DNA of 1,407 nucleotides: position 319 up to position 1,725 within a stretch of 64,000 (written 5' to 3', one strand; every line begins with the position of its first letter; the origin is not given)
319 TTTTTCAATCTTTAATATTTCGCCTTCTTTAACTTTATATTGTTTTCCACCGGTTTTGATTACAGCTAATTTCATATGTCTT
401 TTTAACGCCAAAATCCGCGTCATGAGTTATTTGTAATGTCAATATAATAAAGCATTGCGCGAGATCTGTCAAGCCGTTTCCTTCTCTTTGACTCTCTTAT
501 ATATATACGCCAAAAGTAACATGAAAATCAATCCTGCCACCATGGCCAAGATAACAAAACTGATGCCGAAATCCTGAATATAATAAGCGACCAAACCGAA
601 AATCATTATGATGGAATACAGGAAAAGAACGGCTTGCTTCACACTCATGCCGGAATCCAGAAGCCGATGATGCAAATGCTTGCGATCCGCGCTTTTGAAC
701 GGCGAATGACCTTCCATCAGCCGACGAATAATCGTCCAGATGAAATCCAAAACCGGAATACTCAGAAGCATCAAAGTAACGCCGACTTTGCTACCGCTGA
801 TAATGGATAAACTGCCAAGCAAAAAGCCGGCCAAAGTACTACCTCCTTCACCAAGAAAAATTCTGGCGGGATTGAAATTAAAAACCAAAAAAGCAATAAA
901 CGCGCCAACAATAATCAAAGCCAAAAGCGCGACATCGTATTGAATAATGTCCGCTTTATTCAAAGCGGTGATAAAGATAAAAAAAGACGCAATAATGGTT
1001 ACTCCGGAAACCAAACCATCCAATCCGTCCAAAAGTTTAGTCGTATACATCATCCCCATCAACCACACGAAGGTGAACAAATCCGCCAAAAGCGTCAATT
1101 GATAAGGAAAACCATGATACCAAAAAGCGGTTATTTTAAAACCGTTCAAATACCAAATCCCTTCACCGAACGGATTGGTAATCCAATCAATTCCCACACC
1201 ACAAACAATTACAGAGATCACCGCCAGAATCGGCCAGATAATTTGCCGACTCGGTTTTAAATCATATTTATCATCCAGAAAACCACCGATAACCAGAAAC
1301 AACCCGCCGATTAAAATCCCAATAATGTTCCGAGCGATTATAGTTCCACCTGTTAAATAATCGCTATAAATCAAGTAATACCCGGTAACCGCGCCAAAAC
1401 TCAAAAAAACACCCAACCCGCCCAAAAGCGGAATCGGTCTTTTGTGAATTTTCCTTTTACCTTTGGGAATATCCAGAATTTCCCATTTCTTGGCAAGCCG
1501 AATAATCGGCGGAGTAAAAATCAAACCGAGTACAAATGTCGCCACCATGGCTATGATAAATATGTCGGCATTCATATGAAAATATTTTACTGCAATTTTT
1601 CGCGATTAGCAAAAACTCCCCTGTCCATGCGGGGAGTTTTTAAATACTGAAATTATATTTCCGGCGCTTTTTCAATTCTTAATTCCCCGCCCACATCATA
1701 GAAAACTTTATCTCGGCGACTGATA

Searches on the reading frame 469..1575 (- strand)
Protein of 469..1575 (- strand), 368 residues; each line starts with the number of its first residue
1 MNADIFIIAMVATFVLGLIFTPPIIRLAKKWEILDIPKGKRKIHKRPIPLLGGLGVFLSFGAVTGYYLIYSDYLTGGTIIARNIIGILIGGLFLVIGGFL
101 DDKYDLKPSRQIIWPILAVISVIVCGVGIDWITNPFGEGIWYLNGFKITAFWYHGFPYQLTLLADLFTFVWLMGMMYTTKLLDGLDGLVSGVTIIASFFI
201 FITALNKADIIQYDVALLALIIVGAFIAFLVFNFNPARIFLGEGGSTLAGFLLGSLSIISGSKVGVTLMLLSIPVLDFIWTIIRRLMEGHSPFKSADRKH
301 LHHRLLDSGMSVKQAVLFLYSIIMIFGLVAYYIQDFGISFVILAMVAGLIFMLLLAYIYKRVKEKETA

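Call 62: find_encoding_contigs(protein=window:469-1575:-, flank=10000, max_places=3)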
Protein window:469-1575:- (368 aa): 1 contig read that carries it; 1 place shown.
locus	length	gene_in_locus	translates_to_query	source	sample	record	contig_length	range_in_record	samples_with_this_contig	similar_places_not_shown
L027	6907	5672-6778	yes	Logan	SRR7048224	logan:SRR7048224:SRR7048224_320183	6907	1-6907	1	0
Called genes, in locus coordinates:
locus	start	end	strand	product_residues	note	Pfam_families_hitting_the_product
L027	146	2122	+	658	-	PF00580:UvrD-helicase, PF13245:AAA_19, PF13604:AAA_30 (faint), PF01443:Viral_helicase1 (faint), PF13361:UvrD_C, PF13538:UvrD_C_2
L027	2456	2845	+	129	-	-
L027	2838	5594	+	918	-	PF02367:TsaE (faint), PF12775:AAA_7 (faint), PF00004:AAA (weak), PF17871:AAA_lid_9, PF07724:AAA_2, PF00004:AAA, PF07728:AAA_5, PF10431:ClpB_D2-small, +2 more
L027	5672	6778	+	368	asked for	PF00953:Glycos_transf_4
